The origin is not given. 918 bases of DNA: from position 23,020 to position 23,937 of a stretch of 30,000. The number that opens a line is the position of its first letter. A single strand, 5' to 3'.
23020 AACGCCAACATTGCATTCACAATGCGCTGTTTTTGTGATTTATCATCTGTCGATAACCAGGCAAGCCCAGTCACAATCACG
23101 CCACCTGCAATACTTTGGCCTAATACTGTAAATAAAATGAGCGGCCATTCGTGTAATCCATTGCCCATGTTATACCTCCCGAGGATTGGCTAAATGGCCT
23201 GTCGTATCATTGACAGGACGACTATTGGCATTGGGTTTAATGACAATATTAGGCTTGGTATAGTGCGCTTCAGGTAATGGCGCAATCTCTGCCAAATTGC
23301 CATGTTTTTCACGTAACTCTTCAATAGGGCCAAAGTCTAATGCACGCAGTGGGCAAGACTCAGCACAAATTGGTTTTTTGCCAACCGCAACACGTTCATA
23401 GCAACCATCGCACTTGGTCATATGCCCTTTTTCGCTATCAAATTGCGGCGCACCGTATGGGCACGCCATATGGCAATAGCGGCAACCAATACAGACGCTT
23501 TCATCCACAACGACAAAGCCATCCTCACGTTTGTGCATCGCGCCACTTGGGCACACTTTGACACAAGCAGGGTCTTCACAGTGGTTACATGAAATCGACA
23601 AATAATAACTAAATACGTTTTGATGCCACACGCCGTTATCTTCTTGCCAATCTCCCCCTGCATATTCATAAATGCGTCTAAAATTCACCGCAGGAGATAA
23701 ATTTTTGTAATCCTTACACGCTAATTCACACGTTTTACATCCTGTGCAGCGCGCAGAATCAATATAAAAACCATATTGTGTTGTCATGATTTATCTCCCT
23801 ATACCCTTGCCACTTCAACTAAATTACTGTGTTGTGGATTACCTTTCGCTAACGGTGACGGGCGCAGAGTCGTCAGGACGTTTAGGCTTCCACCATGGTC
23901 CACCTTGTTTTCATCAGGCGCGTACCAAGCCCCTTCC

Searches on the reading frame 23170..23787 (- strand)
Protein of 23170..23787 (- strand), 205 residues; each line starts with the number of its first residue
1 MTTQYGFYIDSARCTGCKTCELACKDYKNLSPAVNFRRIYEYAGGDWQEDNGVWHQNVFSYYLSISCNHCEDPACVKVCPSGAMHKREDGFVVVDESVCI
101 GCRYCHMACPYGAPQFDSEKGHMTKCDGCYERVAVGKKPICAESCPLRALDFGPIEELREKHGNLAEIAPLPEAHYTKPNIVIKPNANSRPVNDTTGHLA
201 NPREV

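Call 11: find_encoding_contigs(protein=window:23170-23787:-, flank=10000, max_places=8)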
Protein window:23170-23787:- (205 aa): 23 contigs read that carry it; 7 places shown.
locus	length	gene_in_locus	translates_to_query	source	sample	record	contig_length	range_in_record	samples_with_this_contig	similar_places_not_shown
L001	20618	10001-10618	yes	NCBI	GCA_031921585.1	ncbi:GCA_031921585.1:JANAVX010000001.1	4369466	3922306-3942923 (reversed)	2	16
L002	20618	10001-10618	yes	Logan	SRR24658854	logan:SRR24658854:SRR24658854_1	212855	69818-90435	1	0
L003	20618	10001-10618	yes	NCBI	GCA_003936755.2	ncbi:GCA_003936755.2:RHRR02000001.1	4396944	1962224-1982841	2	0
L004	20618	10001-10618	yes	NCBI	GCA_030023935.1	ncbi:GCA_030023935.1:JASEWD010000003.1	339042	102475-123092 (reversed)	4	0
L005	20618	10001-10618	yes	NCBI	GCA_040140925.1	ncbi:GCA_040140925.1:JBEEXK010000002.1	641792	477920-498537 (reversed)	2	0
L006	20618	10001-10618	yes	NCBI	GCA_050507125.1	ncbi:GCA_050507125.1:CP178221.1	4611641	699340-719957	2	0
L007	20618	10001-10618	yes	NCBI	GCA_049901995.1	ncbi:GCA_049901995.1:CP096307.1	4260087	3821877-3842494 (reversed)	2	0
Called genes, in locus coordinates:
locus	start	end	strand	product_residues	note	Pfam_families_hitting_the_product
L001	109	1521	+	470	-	PF02321:OEP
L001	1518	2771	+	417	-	PF00109:ketoacyl-synt, PF02801:Ketoacyl-synt_C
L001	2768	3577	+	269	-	-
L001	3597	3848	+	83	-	PF00550:PP-binding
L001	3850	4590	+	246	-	PF00106:adh_short, PF08659:KR, PF23441:SDR (weak), PF13561:adh_short_C2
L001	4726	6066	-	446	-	PF07690:MFS_1, PF00083:Sugar_tr, PF13347:MFS_2, PF07690:MFS_1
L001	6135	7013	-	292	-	PF08450:SGL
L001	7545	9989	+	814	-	PF04879:Molybdop_Fe4S4, PF00384:Molybdopterin, PF01568:Molydop_binding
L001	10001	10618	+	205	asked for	PF13187:Fer4_9 (faint), PF13237:Fer4_10 (faint), PF14697:Fer4_21 (faint), PF13247:Fer4_11, PF12838:Fer4_7 (weak), PF12797:Fer4_2 (weak), PF00037:Fer4 (weak), PF12837:Fer4_6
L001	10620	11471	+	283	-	PF04976:DmsC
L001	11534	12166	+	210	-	PF02613:Nitrate_red_del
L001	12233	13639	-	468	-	PF14376:Haem_bd, PF00034:Cytochrom_C (faint), PF03150:CCP_MauG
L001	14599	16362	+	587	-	PF12974:Phosphonate-bd, PF00512:HisKA, PF13581:HATPase_c_2 (faint), PF02518:HATPase_c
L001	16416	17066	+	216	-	PF00072:Response_reg, PF00196:GerE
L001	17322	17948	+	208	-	PF13237:Fer4_10 (faint), PF13187:Fer4_9 (weak), PF13247:Fer4_11, PF12838:Fer4_7, PF00037:Fer4 (weak), PF12797:Fer4_2 (weak), PF12837:Fer4_6 (weak)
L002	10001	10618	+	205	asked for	PF13187:Fer4_9 (faint), PF13237:Fer4_10 (faint), PF14697:Fer4_21 (faint), PF13247:Fer4_11, PF12838:Fer4_7 (weak), PF12797:Fer4_2 (weak), PF00037:Fer4 (weak), PF12837:Fer4_6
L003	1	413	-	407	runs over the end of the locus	PF00144:Beta-lactamase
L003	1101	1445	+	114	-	PF13356:Arm-DNA-bind_3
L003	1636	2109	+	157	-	PF05638:T6SS_HCP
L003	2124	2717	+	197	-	-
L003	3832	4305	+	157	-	PF05638:T6SS_HCP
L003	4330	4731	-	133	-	PF06836:DUF1240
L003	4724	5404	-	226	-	-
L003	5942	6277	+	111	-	-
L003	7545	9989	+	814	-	PF04879:Molybdop_Fe4S4, PF00384:Molybdopterin, PF01568:Molydop_binding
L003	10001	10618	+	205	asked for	PF13187:Fer4_9 (faint), PF13237:Fer4_10 (faint), PF14697:Fer4_21 (faint), PF13247:Fer4_11, PF12838:Fer4_7 (weak), PF12797:Fer4_2 (weak), PF00037:Fer4 (weak), PF12837:Fer4_6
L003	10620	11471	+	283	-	PF04976:DmsC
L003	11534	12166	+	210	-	PF02613:Nitrate_red_del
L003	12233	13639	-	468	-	PF14376:Haem_bd, PF00034:Cytochrom_C (faint), PF03150:CCP_MauG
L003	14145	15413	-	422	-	PF02133:Transp_cyt_pur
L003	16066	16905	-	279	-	PF02798:GST_N (weak), PF13409:GST_N_2 (weak), PF00043:GST_C, PF13410:GST_C_2, PF21972:Arc1p_N_like (weak)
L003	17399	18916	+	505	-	PF00501:AMP-binding, PF13193:AMP-binding_C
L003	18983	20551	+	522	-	PF01144:CoA_trans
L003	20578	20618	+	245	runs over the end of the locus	PF00106:adh_short, PF01370:Epimerase, PF08659:KR, PF13561:adh_short_C2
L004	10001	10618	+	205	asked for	PF13187:Fer4_9 (faint), PF13237:Fer4_10 (faint), PF14697:Fer4_21 (faint), PF13247:Fer4_11, PF12838:Fer4_7 (weak), PF12797:Fer4_2 (weak), PF00037:Fer4 (weak), PF12837:Fer4_6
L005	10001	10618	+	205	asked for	PF13187:Fer4_9 (faint), PF13237:Fer4_10 (faint), PF14697:Fer4_21 (faint), PF13247:Fer4_11, PF12838:Fer4_7 (weak), PF12797:Fer4_2 (weak), PF00037:Fer4 (weak), PF12837:Fer4_6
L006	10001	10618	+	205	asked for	PF13187:Fer4_9 (faint), PF13237:Fer4_10 (faint), PF14697:Fer4_21 (faint), PF13247:Fer4_11, PF12838:Fer4_7 (weak), PF12797:Fer4_2 (weak), PF00037:Fer4 (weak), PF12837:Fer4_6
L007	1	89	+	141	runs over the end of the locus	PF03230:Antirestrict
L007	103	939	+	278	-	PF06067:DUF932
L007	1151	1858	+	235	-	-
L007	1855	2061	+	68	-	-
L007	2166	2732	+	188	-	-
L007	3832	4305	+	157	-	PF05638:T6SS_HCP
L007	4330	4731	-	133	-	PF06836:DUF1240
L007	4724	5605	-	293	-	-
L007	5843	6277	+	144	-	-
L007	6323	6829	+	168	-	-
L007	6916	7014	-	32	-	-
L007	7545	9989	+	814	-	PF04879:Molybdop_Fe4S4, PF00384:Molybdopterin, PF01568:Molydop_binding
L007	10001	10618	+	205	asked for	PF13187:Fer4_9 (faint), PF13237:Fer4_10 (faint), PF14697:Fer4_21 (faint), PF13247:Fer4_11, PF12838:Fer4_7 (weak), PF12797:Fer4_2 (weak), PF00037:Fer4 (weak), PF12837:Fer4_6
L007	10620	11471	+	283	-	PF04976:DmsC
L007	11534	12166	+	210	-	PF02613:Nitrate_red_del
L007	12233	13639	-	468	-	PF14376:Haem_bd, PF00034:Cytochrom_C (faint), PF03150:CCP_MauG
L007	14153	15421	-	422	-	PF02133:Transp_cyt_pur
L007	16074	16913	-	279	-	PF02798:GST_N (weak), PF13409:GST_N_2 (weak), PF00043:GST_C, PF13410:GST_C_2, PF21972:Arc1p_N_like (weak)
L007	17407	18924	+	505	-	PF00501:AMP-binding, PF13193:AMP-binding_C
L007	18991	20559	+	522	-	PF01144:CoA_trans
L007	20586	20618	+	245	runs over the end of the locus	PF00106:adh_short, PF01370:Epimerase, PF08659:KR, PF13561:adh_short_C2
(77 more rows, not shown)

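Call 18: find_homologous_proteins(query=L003:2124-2717:+)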
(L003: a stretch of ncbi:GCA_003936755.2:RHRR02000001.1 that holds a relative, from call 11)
Query L003:2124-2717:+ (197 aa): 12 proteins with E <= 0.001 among 60 candidates.
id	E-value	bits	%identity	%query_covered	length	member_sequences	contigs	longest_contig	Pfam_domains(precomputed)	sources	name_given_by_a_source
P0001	2.5e-118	411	92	99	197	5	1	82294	-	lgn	-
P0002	4.1e-105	368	80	99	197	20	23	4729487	-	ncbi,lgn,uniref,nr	ncbi:hypothetical protein AB6H26_01965 [Providencia hangzhouensis]|uniref:hypothetical protein n=1 T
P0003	1.1e-99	350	76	99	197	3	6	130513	-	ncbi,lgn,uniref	ncbi:hypothetical protein [Providencia manganoxydans]|uniref:hypothetical protein n=1 Tax=Providenci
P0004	2.2e-91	323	71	99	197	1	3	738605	-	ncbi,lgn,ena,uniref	ncbi:hypothetical protein [Providencia sp. Je.9.19]|uniref:hypothetical protein n=1 Tax=unclassified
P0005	3.7e-88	312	68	98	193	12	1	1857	-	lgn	-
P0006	4.2e-87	309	71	99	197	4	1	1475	-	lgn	-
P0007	1.5e-79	284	66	99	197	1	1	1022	-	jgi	-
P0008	2.8e-78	280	63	97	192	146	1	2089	-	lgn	-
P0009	7.1e-49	184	47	94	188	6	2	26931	-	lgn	-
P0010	5.3e-46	175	45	94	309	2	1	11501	-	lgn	-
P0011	7.8e-33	132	40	88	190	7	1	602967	-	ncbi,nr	ncbi:hypothetical protein H8R13_01990 [Morganella morganii]|nr:hypothetical protein [Morganella morg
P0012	4.0e-28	116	64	43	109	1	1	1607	-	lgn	-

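Call 20: find_encoding_contigs(protein=P0002, flank=10000, max_places=6)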
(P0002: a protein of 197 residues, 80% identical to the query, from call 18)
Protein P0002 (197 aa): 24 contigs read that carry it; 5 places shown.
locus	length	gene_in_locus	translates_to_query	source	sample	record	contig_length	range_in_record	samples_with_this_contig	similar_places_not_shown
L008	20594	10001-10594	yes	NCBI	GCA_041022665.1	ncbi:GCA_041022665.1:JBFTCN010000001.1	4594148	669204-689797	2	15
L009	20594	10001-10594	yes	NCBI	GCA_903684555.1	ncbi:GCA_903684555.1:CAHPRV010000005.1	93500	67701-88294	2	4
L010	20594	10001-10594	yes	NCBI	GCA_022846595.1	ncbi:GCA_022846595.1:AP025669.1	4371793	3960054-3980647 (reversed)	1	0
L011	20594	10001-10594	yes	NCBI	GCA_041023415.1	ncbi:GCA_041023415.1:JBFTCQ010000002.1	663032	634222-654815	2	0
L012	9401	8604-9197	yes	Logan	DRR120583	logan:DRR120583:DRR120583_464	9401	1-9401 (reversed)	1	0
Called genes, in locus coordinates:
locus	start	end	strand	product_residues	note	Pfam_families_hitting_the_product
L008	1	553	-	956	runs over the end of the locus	PF00133:tRNA-synt_1, PF09334:tRNA-synt_1g, PF13603:tRNA-synt_1_2 (weak), PF08264:Anticodon_1, PF10458:Val_tRNA-synt_C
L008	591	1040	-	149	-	PF04364:DNA_pol3_chi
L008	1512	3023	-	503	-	PF02789:Peptidase_M17_N, PF00883:Peptidase_M17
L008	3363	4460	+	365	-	PF03739:LptF_LptG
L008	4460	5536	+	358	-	PF03739:LptF_LptG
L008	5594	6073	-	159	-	-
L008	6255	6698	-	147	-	-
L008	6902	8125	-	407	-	PF00144:Beta-lactamase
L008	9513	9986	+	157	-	PF05638:T6SS_HCP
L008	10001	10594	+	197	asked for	-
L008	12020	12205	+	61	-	-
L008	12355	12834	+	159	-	PF05638:T6SS_HCP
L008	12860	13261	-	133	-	PF06836:DUF1240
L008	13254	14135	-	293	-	-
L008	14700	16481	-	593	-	PF01420:Methylase_S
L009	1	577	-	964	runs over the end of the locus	PF00133:tRNA-synt_1, PF09334:tRNA-synt_1g, PF13603:tRNA-synt_1_2 (weak), PF08264:Anticodon_1, PF10458:Val_tRNA-synt_C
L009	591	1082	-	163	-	PF04364:DNA_pol3_chi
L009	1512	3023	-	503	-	PF02789:Peptidase_M17_N, PF00883:Peptidase_M17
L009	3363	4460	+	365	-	PF03739:LptF_LptG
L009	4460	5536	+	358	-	PF03739:LptF_LptG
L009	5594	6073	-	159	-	-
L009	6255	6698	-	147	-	-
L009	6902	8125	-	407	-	PF00144:Beta-lactamase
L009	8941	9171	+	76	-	PF13356:Arm-DNA-bind_3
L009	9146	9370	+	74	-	-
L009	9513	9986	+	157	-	PF05638:T6SS_HCP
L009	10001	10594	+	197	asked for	-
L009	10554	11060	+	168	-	-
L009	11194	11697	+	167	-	-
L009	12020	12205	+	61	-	-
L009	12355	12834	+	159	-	PF05638:T6SS_HCP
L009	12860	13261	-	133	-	PF06836:DUF1240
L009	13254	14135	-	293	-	-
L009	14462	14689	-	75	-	-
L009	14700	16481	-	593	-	PF01420:Methylase_S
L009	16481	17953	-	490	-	PF12161:HsdM_N, PF05175:MTS (faint), PF02384:N6_Mtase, PF01170:UPF0020, PF07669:Eco57I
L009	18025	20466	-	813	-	PF13588:HSDR_N_2 (weak), PF04313:HSDR_N, PF00270:DEAD, PF04851:ResIII, PF18766:SWI2_SNF2, PF00271:Helicase_C (weak), PF08463:EcoEI_R_C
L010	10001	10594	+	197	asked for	-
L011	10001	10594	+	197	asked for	-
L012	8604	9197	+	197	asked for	-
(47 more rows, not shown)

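Call 22: find_homologous_proteins(query=L007:4724-5605:-)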
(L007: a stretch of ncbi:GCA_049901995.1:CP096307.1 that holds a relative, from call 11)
Query L007:4724-5605:- (293 aa): 121 proteins with E <= 0.001 among 1564 candidates; the best 120 are listed.
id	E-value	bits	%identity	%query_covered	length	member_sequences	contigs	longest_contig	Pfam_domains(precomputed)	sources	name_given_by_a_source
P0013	3.1e-189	645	100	100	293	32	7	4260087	-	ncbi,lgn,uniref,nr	ncbi:hypothetical protein [Providencia rettgeri]|uniref:hypothetical protein n=1 Tax=Providencia Tax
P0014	2.1e-161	554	84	100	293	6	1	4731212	-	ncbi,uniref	ncbi:hypothetical protein AB6F65_20310 [Providencia hangzhouensis]|uniref:hypothetical protein n=1 T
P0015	1.8e-156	538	80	100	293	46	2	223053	-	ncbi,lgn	ncbi:hypothetical protein WMR23_002795 [Providencia stuartii]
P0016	8.1e-153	526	79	100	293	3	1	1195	-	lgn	-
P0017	1.6e-149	515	79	100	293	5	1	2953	-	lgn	-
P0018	2.9e-140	484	75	100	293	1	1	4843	-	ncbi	ncbi:hypothetical protein AB7303_19800 [Providencia rettgeri]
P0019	6.8e-134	464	73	100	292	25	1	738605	-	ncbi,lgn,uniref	ncbi:hypothetical protein [Providencia sp. Je.9.19]|uniref:hypothetical protein n=1 Tax=Providencia 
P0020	3.2e-132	458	72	100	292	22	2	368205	-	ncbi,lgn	ncbi:MAG: hypothetical protein ACQEWL_08665 [Pseudomonadota bacterium]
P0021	1.8e-127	442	74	91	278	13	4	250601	-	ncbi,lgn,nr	ncbi:hypothetical protein GHV27_08880 [Proteus mirabilis]|nr:hypothetical protein [Proteus mirabilis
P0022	2.0e-126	439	69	100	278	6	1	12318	-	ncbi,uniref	ncbi:hypothetical protein ACTXA3_11120 [Proteus mirabilis]|uniref:hypothetical protein n=1 Tax=Prote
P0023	1.4e-124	433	69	100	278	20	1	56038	-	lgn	-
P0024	6.4e-124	431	68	100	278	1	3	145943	-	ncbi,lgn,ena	ncbi:hypothetical protein ACPAVH_26755 [Enterobacteriaceae bacterium TYF_5]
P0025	1.1e-123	430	69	100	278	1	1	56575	-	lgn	-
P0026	1.2e-123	430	68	100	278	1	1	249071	-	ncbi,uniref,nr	ncbi:hypothetical protein GWI68_10885 [Proteus sp. G2669]|uniref:hypothetical protein n=1 Tax=Proteu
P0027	1.3e-123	430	68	100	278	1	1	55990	-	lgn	-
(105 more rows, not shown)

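Call 31: list_cluster_members(proteins=[P0013, P0002, window:23170-23787:-, L009:12355-12834:+, L009:10554-11060:+, L007:4330-4731:-])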
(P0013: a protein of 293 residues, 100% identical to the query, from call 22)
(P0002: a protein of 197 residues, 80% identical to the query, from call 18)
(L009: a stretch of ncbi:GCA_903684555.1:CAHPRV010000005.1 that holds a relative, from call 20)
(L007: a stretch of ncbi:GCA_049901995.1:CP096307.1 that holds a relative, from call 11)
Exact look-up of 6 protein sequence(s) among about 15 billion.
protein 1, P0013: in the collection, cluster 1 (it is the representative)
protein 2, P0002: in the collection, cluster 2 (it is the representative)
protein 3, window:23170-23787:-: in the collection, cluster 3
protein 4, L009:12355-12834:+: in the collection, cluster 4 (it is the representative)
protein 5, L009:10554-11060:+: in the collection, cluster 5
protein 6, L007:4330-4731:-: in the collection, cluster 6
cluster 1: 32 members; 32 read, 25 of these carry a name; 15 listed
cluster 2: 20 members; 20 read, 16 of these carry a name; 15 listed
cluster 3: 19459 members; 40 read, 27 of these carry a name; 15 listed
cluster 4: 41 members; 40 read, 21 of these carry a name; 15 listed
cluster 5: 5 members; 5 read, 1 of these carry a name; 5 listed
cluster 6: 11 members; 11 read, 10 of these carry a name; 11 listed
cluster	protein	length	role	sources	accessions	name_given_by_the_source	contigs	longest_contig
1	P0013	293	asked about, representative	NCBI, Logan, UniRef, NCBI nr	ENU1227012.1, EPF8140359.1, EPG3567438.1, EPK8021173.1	hypothetical protein [Providencia rettgeri] | hypothetical protein n=1 Tax=Providencia TaxID=586 RepID=UPI001BD3C60F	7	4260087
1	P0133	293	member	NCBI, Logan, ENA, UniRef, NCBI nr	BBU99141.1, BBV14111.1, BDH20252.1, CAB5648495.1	hypothetical protein AB6H26_01985 [Providencia hangzhouensis] | Inner membrane protein yafU n=3 Tax=Morganellaceae TaxID=1903414 RepID=A0A264VTG6_PRORE | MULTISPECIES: hypothetical protein [Providencia]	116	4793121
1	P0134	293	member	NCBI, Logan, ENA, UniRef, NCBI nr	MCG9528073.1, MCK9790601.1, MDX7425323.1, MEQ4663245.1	hypothetical protein AB7W80_21595 [Providencia rettgeri] | hypothetical protein n=1 Tax=Providencia TaxID=586 RepID=UPI0011829EF7 | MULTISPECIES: hypothetical protein [Providencia]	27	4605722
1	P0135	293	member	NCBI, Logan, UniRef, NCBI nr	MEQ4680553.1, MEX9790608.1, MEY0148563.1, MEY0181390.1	hypothetical protein ABN069_18730 [Providencia rettgeri] | hypothetical protein n=1 Tax=Providencia sp. PROV194 TaxID=2949895 RepID=UPI00234B0A26 | hypothetical protein [Providencia sp. PROV194]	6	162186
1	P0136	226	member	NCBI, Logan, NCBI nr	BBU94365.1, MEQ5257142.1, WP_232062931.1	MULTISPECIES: hypothetical protein [Providencia]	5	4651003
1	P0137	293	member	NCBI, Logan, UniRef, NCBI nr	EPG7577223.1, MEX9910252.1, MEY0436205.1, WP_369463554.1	hypothetical protein M0K77_001599 [Providencia rettgeri] | Inner membrane protein yafU n=1 Tax=Providencia rettgeri TaxID=587 RepID=A0AAD2VS46_PRORE | hypothetical protein [Providencia rettgeri]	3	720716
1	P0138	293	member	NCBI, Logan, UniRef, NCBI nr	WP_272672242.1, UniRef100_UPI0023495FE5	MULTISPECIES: hypothetical protein [unclassified Providencia] | hypothetical protein n=1 Tax=unclassified Providencia TaxID=2633465 RepID=UPI0023495FE5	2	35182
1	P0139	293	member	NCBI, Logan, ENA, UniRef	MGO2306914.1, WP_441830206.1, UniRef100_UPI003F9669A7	MAG: hypothetical protein ACTH5W_19690 [Providencia sp.] | hypothetical protein n=1 Tax=Providencia sp. TaxID=589 RepID=UPI003F9669A7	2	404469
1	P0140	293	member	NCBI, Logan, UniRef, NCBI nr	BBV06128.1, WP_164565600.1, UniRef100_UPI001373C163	hypothetical protein [Providencia rettgeri] | hypothetical protein n=1 Tax=Providencia rettgeri TaxID=587 RepID=UPI001373C163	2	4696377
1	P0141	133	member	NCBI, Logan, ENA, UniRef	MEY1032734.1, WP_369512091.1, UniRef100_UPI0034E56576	hypothetical protein [Providencia stuartii] | hypothetical protein n=1 Tax=Providencia stuartii TaxID=588 RepID=UPI0034E56576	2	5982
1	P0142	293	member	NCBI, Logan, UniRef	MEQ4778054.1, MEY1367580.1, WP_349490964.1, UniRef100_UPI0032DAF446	hypothetical protein ABN078_07450 [Providencia huaxiensis] | hypothetical protein n=1 Tax=Providencia huaxiensis TaxID=2027290 RepID=UPI0032DAF446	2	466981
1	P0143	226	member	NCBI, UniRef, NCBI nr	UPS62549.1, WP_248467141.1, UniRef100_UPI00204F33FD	hypothetical protein [Providencia rettgeri] | hypothetical protein n=1 Tax=Providencia rettgeri TaxID=587 RepID=UPI00204F33FD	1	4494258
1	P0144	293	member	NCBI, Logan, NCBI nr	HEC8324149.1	TPA: hypothetical protein RG501_RS09860 [Providencia rettgeri] | hypothetical protein [Providencia rettgeri]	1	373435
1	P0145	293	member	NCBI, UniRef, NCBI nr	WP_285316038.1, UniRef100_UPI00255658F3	hypothetical protein [Providencia rettgeri] | hypothetical protein n=2 Tax=Providencia TaxID=586 RepID=UPI00255658F3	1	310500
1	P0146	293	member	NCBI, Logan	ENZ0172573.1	hypothetical protein ACF958_001322 [Providencia rettgeri]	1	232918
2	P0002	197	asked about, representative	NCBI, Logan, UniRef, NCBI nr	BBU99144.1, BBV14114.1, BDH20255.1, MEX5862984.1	hypothetical protein AB6H26_01965 [Providencia hangzhouensis] | hypothetical protein n=1 Tax=Providencia TaxID=586 RepID=UPI0013740703 | hypothetical protein [Providencia rettgeri]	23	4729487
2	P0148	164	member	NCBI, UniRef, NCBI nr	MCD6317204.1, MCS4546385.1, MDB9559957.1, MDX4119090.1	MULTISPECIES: hypothetical protein [Providencia] | hypothetical protein n=1 Tax=Providencia TaxID=586 RepID=UPI00155E0336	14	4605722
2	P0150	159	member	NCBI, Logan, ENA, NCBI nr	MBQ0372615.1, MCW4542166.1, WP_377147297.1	hypothetical protein [Providencia sp. 2024EL-00606] | hypothetical protein [Providencia rettgeri]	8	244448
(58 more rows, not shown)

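Call 38: predict_structure(alignment_id=A2)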
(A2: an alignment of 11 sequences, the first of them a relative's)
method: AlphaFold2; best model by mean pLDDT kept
length: 197 residues; sequences in the alignment: 11
mean_pLDDT: 79.1   pTM: 0.82
mean pLDDT of the five models: 79.1, 76.1, 74.3, 73.5, 68.5
residues with pLDDT >= 90: 59; 70-90: 95; 50-70: 26; < 50: 17
segments of 3 or more residues with pLDDT < 50: 72-74, 76-84, 193-197
pLDDT, mean of each block of 10 residues (from residue 1): 75 85 85 92 86 89 76 45 60 80 78 93 92 65 92 91 89 88 66 47
secondary structure, 60 per line:
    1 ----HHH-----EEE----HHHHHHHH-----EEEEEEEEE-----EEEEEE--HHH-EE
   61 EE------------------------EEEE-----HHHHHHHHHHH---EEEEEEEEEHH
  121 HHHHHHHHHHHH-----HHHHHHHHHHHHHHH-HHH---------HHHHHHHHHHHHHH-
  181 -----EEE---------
elements in order: E13-15 H20-27 E33-41 E47-52 E59-62 E87-90 H96-106 E110-118 H119-132 H138-152 H166-179 E186-188

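Call 43: search_protein_representatives(alignment_id=A2)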
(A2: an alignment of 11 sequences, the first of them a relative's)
Query: 11 sequences, 193 profile positions. Proteins with E-value up to 0.001 (for the whole library): 168; up to 1e-10: 46; up to 1e-30: 12. The best 150 are listed.
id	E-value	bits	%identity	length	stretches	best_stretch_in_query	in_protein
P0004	4.0e-101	352.4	-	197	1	1-193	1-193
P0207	4.2e-70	251.2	-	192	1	3-192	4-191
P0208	2.2e-49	183.5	-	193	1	36-179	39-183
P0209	1.8e-44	167.5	-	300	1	8-179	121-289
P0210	3.2e-41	156.9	-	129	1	39-164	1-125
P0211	3.6e-38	147.0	-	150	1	81-181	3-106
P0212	8.8e-37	142.5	-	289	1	35-190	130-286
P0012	8.5e-36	139.2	-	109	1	1-83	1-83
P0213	8.3e-34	132.7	-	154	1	34-174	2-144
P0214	4.8e-33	130.3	-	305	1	36-180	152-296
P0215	5.4e-33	130.1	-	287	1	11-188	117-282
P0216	1.4e-31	125.5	-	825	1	22-174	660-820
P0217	3.7e-29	117.6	-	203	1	19-180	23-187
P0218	4.1e-28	114.2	-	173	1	95-189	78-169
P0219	8.4e-28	113.2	-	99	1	3-98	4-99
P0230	1.2e-15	73.5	-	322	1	37-180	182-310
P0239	6.8e-13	64.5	-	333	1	45-177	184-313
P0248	3.1e-11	59.1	-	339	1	38-174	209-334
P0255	6.8e-10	54.7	-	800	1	35-180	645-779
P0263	3.5e-09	52.4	-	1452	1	36-159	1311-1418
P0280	1.7e-07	46.9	-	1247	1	37-153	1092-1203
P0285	2.8e-07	46.2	-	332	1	30-175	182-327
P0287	4.0e-07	45.7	-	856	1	43-174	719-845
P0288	4.0e-07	45.7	-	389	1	38-169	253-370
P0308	6.4e-06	41.8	-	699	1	38-152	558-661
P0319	1.5e-05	40.6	-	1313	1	42-153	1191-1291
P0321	2.1e-05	40.1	-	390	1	34-161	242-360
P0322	2.1e-05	40.1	-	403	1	38-148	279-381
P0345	2.0e-04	36.9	-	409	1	47-180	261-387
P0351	2.8e-04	36.4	-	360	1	46-178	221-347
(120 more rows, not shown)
